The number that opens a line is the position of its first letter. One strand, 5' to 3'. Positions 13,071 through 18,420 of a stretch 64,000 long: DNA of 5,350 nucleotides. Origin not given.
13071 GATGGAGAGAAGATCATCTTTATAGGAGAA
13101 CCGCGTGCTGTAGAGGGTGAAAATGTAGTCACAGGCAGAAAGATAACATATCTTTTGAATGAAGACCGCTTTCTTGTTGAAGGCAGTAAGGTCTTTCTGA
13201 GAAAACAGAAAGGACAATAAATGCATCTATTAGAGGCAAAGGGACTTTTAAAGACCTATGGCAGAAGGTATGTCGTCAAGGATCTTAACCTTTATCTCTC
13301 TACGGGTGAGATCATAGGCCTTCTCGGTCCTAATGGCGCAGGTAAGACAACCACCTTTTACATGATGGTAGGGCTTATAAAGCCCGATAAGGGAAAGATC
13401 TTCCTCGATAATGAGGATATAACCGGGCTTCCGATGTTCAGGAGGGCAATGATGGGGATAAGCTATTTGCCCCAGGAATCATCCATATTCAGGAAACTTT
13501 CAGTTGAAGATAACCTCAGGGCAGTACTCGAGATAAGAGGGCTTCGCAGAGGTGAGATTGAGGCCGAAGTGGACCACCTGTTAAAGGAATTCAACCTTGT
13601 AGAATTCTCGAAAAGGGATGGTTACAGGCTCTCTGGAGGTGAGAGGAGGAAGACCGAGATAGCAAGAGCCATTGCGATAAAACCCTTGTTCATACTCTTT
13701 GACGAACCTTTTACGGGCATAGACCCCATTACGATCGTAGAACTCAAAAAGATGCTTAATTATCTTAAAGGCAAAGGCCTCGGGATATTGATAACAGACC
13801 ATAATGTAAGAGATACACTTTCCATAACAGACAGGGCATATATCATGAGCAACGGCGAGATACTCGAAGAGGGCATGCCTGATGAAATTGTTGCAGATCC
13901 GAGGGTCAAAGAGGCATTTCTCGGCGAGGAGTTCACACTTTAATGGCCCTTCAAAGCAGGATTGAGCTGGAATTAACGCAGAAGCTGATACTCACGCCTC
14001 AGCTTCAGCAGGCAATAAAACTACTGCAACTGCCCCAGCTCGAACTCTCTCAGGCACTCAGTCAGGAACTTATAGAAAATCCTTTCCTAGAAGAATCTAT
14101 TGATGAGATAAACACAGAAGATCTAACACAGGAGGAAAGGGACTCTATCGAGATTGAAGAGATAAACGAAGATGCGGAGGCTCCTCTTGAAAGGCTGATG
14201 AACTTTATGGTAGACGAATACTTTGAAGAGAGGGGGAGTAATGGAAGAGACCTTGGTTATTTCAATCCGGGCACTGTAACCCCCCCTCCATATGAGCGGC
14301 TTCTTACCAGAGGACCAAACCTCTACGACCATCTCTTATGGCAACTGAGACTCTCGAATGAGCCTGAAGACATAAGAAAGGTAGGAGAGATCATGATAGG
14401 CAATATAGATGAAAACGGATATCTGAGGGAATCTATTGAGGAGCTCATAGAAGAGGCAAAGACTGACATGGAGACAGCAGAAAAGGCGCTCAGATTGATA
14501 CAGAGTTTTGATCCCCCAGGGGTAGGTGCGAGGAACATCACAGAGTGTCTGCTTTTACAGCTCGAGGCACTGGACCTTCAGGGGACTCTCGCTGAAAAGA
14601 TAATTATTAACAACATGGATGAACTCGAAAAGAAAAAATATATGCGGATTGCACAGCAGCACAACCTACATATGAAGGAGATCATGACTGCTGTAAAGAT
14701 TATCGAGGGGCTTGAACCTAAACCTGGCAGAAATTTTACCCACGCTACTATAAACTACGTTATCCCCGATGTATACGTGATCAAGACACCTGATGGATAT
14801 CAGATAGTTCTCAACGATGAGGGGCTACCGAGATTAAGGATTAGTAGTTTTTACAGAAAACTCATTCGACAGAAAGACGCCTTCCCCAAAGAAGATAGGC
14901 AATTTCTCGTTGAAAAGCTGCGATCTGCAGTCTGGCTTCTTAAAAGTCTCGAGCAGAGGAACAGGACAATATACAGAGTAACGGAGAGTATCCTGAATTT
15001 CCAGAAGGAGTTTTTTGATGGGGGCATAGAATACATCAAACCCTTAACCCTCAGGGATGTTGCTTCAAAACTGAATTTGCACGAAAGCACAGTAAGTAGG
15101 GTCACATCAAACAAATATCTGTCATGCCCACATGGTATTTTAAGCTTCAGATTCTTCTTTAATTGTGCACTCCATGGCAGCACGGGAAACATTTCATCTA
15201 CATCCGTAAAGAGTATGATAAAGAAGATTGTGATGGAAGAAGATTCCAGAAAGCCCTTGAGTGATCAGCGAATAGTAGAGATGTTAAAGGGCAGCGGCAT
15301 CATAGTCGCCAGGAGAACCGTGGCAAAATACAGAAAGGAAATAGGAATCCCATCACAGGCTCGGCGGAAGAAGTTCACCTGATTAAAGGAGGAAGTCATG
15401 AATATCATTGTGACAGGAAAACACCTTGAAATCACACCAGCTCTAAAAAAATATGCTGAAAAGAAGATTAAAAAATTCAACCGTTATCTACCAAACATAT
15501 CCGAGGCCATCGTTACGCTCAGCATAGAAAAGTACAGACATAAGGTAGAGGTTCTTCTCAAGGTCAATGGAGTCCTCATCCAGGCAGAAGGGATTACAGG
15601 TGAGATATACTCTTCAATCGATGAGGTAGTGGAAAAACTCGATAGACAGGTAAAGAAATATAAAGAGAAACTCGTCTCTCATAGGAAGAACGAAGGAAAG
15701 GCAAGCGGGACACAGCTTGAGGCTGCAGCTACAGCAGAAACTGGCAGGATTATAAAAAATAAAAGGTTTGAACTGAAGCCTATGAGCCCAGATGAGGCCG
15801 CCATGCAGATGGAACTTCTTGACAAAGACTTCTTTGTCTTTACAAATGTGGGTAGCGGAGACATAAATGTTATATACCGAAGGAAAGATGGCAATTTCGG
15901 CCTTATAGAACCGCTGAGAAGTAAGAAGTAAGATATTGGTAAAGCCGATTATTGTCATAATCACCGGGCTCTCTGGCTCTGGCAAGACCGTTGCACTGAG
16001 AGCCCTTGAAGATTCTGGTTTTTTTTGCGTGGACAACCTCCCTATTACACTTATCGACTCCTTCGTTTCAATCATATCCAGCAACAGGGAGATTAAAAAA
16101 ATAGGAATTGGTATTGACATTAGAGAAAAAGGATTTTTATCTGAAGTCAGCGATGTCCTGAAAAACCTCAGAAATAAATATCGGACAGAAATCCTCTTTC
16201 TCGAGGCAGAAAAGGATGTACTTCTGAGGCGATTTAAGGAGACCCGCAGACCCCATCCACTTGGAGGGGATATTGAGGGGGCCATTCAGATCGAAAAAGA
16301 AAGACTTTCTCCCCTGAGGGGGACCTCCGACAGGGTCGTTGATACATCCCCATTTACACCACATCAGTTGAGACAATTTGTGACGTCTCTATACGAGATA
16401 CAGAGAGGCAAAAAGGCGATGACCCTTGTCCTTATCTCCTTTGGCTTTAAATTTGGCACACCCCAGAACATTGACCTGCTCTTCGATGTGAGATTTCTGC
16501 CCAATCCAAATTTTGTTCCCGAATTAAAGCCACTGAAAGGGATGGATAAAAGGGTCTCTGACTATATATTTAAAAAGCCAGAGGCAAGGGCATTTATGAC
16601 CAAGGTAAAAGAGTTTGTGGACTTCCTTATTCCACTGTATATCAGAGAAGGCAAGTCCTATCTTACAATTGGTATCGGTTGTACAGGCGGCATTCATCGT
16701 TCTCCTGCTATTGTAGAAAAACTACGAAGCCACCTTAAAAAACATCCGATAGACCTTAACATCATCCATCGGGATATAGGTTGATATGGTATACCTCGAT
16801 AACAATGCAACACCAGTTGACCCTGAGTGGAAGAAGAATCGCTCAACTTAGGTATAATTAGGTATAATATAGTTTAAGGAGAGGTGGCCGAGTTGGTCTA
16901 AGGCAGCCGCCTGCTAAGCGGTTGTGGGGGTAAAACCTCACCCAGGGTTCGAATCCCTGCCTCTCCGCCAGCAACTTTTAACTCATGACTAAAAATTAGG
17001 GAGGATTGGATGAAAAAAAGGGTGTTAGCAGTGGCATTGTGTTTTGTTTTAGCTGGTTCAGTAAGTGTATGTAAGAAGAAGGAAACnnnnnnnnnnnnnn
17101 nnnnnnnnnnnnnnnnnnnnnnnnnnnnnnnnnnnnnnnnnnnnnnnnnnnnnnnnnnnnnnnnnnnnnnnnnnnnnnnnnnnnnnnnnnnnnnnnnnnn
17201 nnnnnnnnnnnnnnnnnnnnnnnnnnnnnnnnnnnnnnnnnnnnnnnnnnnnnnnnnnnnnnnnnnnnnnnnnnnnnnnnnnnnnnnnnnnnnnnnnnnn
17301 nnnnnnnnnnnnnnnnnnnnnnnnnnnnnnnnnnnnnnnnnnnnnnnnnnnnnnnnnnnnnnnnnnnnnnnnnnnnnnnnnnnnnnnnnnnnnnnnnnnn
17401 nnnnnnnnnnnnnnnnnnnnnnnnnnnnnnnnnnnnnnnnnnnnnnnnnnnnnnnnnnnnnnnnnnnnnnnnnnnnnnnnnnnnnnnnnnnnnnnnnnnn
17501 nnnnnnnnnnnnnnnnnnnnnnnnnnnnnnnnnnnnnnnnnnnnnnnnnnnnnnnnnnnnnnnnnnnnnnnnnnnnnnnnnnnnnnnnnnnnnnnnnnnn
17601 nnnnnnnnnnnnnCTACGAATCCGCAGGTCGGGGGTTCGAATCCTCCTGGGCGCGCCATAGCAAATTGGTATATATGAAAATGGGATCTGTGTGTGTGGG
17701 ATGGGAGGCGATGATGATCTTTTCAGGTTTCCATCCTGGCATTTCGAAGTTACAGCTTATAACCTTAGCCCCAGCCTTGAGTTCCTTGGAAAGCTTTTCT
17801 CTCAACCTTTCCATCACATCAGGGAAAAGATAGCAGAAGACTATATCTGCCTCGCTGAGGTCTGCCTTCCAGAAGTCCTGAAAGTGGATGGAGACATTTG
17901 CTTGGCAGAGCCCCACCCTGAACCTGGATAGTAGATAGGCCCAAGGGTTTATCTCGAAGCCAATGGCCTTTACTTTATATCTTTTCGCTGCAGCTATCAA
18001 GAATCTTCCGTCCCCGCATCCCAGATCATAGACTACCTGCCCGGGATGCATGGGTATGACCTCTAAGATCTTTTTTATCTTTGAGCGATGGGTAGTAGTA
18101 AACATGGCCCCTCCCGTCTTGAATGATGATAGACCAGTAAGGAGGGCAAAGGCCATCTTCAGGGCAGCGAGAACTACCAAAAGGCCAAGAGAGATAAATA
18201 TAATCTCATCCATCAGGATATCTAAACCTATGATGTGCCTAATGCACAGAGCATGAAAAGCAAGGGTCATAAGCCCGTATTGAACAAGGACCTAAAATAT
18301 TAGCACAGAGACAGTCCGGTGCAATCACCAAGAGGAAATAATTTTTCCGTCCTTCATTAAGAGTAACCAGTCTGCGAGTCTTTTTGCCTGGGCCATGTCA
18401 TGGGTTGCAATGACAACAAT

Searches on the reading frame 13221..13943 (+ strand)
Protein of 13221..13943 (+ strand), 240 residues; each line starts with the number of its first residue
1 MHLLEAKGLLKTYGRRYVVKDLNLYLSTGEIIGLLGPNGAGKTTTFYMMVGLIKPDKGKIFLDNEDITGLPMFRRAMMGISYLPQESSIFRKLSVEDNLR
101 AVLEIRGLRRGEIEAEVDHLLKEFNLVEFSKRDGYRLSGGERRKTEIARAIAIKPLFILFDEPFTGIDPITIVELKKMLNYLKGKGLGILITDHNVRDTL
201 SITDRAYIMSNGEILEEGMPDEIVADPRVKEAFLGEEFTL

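Call 87: search_protein_families(library=pfam, proteins=[window:13221-13943:+], max_evalue=0.00001)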
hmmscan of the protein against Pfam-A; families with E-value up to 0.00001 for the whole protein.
window:13221-13943:+ (240 aa): 2 families
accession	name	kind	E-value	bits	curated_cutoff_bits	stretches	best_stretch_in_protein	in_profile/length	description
PF00005.33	ABC_tran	-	1.3e-32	113.7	25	1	19-164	1-136/137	ABC transporter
PF12399.14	BCA_ABC_TP_C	-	8.4e-07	28.9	25.5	1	217-238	5-26/27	Branched-chain amino acid ATP-binding cassette transporter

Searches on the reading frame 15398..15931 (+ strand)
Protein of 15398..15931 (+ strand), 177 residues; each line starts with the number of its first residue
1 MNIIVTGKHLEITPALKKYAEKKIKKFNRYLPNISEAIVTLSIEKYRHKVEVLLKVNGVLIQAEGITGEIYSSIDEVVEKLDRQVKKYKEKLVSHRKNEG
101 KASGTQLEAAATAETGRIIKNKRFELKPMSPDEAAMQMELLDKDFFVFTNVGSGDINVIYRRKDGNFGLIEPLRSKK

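Call 87: search_protein_families(library=pfam, proteins=[window:15398-15931:+], max_evalue=0.00001)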
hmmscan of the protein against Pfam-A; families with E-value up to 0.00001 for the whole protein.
window:15398-15931:+ (177 aa): 2 families
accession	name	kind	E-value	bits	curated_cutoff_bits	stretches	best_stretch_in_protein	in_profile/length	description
PF16321.10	Ribosom_S30AE_C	-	2e-27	95.1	25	1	115-169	3-57/57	Sigma 54 modulation/S30EA ribosomal protein C terminus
PF02482.25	Ribosomal_S30AE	-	4.4e-25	88.7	23.7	1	3-92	1-87/88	Sigma 54 modulation protein / S30EA ribosomal protein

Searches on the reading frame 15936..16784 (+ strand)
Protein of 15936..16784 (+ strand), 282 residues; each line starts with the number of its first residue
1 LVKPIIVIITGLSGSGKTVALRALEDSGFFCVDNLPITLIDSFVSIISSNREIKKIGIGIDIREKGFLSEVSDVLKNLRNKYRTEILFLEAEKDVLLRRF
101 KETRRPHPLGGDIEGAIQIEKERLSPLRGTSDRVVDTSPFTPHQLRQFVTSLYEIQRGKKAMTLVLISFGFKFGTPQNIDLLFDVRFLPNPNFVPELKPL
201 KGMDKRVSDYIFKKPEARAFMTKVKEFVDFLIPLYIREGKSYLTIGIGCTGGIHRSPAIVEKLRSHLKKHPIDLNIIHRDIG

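Call 87: search_protein_families(library=pfam, proteins=[window:15936-16784:+], max_evalue=0.00001)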
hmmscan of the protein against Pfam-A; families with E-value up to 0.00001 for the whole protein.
window:15936-16784:+ (282 aa): 2 families
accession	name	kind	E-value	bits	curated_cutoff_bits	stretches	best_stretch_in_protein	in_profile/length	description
PF22740.1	PapZ_C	-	1.9e-43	147.9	27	1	162-281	1-120/121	RapZ C-terminal domain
PF03668.21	RapZ-like_N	-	2.3e-43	148.1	25.4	1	6-151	3-152/158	RapZ-like N-terminal domain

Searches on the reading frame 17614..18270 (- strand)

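Call 87: search_protein_families(library=pfam, proteins=[window:17614-18270:-], max_evalue=0.00001)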
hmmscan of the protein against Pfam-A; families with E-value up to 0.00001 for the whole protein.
window:17614-18270:- (218 aa): 4 families
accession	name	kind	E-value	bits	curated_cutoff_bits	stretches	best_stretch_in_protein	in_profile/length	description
PF02353.26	CMAS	-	3.6e-07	30.2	27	1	57-112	43-98/273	Mycolic acid cyclopropane synthetase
PF13847.12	Methyltransf_31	-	3e-06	27.4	27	1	75-171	2-108/145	Methyltransferase domain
PF13649.12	Methyltransf_25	-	3.5e-06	28.1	27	1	80-163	1-88/97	Methyltransferase domain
PF06325.19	PrmA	-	3.9e-06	27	22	1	72-171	158-257/296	Ribosomal protein L11 methyltransferase (PrmA)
